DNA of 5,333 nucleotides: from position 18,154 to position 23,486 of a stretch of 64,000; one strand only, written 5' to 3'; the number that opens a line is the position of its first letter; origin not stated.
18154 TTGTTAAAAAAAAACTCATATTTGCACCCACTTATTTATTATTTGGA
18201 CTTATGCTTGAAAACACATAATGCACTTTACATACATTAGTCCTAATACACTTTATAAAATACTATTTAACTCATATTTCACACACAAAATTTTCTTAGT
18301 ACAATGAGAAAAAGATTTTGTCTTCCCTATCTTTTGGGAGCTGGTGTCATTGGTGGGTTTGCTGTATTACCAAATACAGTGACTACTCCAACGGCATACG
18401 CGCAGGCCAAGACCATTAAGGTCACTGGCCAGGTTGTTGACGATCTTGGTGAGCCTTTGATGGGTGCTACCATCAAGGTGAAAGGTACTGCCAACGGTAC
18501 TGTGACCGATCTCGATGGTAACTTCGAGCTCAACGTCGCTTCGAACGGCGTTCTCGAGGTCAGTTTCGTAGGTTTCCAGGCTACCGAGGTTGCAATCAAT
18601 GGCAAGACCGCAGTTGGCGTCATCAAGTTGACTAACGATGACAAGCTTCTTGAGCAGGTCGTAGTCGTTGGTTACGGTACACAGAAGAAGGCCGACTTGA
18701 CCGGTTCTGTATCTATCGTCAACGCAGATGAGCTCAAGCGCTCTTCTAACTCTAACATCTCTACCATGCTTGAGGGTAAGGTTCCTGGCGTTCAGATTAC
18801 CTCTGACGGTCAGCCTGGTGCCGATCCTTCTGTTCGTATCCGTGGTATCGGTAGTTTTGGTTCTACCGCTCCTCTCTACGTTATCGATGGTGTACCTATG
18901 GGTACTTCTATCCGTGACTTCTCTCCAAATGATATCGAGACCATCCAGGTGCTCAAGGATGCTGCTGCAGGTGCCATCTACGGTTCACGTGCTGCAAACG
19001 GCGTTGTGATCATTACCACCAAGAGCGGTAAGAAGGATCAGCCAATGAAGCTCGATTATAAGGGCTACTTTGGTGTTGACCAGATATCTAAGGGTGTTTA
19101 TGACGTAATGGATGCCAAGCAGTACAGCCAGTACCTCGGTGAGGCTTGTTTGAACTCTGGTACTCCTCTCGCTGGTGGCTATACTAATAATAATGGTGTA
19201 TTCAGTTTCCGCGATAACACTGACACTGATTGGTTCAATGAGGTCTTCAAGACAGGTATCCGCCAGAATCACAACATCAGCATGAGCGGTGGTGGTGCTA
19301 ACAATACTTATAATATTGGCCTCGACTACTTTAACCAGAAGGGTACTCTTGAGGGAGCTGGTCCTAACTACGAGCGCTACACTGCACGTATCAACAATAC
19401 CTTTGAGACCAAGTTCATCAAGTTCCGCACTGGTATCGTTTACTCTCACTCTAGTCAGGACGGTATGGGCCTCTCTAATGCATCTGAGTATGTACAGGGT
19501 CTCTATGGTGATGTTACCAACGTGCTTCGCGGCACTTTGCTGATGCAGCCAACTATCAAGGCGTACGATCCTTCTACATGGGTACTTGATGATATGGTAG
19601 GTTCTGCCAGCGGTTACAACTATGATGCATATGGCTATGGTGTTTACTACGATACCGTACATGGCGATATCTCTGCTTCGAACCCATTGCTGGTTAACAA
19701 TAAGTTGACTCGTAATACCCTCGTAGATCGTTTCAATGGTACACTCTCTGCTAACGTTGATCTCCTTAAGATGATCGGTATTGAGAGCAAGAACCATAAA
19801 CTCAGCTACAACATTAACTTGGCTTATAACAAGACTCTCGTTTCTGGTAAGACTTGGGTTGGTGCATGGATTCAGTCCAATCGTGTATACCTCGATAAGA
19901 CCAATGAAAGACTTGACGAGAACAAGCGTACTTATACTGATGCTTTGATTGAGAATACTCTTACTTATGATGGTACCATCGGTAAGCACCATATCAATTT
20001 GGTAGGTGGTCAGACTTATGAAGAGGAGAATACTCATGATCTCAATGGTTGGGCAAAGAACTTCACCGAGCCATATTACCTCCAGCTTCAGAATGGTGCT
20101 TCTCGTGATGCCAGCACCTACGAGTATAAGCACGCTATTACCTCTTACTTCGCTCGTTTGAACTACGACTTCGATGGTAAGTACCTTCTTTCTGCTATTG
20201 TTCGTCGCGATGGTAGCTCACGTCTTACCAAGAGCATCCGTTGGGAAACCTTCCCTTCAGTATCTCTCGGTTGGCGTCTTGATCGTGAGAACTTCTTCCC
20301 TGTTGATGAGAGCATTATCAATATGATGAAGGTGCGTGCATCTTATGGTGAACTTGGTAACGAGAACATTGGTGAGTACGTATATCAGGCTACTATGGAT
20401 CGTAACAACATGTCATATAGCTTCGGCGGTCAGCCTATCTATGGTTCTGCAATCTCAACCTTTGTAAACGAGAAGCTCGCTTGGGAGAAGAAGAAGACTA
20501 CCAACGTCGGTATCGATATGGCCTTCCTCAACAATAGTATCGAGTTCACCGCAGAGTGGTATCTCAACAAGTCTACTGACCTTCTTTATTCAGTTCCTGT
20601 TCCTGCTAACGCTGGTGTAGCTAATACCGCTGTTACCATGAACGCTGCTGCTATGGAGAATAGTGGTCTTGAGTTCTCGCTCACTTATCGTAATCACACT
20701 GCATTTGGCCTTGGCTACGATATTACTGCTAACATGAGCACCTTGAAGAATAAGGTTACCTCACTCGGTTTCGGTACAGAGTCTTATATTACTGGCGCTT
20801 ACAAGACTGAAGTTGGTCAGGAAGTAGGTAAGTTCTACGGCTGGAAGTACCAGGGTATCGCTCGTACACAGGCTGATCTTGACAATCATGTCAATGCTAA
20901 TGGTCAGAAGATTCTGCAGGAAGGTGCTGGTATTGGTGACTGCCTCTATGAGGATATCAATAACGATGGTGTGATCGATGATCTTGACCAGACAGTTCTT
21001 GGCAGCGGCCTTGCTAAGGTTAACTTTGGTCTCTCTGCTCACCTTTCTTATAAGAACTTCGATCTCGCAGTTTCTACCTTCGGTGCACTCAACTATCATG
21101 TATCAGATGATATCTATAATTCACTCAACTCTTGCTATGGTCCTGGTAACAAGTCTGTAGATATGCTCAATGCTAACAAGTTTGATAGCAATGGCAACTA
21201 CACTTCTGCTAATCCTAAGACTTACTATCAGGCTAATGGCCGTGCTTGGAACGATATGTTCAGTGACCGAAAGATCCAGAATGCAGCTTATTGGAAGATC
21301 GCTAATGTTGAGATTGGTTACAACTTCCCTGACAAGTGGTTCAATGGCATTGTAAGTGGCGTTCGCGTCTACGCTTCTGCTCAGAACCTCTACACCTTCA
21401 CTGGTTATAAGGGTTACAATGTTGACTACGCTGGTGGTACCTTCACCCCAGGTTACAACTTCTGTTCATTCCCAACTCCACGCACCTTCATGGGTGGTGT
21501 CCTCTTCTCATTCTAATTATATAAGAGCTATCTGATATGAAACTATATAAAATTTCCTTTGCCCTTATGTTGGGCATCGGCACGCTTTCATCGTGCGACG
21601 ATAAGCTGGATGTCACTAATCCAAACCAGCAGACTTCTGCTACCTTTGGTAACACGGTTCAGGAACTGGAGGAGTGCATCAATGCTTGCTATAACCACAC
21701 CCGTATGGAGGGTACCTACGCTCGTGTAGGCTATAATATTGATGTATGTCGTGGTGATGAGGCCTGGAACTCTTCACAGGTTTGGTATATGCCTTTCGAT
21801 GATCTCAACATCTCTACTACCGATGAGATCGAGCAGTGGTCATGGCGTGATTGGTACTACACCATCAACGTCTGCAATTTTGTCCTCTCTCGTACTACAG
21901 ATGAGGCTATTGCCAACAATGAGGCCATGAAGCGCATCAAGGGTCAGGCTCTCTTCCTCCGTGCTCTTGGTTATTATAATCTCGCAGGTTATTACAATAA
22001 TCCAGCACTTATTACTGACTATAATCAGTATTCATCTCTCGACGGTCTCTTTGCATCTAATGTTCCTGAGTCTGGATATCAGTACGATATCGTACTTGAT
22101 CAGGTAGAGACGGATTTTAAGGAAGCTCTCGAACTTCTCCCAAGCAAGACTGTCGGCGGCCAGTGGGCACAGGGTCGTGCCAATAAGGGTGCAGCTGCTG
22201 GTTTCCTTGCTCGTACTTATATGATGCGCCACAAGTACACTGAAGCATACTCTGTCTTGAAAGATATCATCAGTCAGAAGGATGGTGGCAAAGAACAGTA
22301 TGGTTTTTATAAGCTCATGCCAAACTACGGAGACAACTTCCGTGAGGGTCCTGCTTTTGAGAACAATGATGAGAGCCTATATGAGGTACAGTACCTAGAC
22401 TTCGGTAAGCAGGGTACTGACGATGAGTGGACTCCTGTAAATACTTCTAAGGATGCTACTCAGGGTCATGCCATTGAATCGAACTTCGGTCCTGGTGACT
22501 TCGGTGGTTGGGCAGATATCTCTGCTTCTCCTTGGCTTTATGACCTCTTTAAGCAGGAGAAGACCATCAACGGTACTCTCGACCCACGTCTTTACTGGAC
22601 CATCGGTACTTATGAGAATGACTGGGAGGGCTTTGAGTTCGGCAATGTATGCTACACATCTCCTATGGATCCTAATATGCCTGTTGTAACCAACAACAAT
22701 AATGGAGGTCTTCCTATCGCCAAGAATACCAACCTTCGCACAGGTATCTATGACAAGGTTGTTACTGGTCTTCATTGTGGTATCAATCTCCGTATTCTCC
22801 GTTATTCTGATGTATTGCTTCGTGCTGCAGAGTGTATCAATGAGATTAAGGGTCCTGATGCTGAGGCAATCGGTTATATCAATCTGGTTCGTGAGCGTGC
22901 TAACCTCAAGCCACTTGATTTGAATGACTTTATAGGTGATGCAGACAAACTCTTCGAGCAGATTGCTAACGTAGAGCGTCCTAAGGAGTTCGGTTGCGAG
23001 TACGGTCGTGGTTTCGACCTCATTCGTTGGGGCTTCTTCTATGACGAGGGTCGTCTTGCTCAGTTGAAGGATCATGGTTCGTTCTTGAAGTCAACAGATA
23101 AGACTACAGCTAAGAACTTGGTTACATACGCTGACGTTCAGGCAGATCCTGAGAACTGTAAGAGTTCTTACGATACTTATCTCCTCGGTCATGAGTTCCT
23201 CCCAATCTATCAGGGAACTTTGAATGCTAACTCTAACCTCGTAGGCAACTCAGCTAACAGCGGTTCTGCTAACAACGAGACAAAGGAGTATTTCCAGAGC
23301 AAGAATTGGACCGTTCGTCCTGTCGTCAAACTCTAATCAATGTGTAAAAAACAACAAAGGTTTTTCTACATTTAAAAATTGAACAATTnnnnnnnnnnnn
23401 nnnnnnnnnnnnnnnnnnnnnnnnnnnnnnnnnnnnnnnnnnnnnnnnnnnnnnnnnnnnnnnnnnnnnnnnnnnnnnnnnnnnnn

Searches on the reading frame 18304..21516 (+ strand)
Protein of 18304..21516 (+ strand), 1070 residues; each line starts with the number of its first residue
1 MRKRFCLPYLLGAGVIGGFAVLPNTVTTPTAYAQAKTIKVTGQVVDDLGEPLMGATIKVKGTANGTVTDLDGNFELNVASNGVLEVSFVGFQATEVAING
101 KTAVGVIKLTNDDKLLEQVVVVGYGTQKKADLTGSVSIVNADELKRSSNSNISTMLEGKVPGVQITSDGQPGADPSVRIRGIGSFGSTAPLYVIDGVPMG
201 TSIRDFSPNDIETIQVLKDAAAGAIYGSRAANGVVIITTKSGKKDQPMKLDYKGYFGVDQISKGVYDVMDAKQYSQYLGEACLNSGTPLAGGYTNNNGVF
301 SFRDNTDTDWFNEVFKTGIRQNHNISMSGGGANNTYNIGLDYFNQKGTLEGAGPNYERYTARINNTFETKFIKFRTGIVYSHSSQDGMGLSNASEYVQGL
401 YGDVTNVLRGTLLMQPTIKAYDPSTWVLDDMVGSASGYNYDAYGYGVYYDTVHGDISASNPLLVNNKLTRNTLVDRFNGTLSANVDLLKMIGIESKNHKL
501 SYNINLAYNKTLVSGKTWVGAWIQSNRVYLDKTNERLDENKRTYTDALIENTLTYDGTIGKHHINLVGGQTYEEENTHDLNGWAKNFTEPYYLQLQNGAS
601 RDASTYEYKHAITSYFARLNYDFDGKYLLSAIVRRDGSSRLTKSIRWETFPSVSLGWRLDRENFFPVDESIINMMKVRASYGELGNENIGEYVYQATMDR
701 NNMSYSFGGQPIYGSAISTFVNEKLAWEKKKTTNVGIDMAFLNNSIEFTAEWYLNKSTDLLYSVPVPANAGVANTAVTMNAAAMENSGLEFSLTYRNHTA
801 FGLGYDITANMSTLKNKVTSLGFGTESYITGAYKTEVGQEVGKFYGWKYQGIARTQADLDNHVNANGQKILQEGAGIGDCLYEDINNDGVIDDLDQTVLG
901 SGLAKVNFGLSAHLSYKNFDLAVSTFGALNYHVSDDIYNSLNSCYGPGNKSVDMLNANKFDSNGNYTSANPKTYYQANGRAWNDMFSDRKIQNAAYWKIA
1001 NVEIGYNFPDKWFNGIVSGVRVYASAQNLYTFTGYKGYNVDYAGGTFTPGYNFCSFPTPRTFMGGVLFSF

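Call 88: search_protein_families(library=pfam, proteins=[window:18304-21516:+], max_evalue=0.00001)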
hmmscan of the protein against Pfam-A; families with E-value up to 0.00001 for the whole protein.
window:18304-21516:+ (1070 aa): 3 families
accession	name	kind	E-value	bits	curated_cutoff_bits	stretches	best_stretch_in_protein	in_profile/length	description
PF07715.20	Plug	-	4e-23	82.4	23.9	1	129-234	2-107/107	TonB-dependent Receptor Plug Domain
PF13715.12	CarbopepD_reg_2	-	1e-16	61.1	32.2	1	40-121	1-88/88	CarboxypepD_reg-like domain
PF13620.12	CarboxypepD_reg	-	6.6e-09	36.4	32.3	1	40-97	2-65/82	Carboxypeptidase regulatory-like domain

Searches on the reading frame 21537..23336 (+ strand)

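Call 89: search_protein_families(library=pfam, proteins=[window:21537-23336:+], max_evalue=0.00001)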
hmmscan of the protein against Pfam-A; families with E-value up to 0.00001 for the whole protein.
window:21537-23336:+ (599 aa): 2 families
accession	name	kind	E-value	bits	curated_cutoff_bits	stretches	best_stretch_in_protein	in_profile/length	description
PF07980.17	SusD_RagB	-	9.2e-45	154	23.1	1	279-571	2-294/297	SusD family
PF14322.12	SusD-like_3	-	1.1e-21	78.5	27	1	24-228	3-190/191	Starch-binding associating with outer membrane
